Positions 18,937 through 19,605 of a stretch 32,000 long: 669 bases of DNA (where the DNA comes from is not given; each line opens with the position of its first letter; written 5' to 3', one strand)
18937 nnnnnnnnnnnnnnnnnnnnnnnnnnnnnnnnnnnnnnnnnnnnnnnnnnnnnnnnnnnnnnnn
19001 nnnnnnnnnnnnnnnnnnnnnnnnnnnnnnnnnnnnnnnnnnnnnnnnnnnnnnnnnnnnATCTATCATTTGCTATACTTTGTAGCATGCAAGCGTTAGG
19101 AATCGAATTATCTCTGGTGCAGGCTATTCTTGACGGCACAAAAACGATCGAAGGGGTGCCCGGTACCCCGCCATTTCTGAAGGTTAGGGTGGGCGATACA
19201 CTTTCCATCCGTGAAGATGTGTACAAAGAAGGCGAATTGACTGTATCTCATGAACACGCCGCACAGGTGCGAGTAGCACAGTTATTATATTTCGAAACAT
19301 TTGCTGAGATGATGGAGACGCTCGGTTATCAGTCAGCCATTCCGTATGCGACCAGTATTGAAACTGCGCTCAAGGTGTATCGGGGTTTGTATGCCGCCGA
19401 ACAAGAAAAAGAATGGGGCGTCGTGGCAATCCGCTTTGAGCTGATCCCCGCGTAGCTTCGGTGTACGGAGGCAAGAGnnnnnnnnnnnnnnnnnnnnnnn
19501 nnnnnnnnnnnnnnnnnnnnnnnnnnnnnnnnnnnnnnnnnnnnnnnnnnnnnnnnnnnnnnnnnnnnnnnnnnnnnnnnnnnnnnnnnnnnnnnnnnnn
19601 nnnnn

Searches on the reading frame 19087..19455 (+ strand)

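Call 8: search_protein_families(library=pfam, proteins=[window:19087-19455:+])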
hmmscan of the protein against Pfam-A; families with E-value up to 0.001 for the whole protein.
window:19087-19455:+ (122 aa): 1 family
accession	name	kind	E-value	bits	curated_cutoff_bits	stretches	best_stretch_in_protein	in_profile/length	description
PF04266.20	ASCH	-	1.5e-10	42.1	21.2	1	9-120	6-102/103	ASCH domain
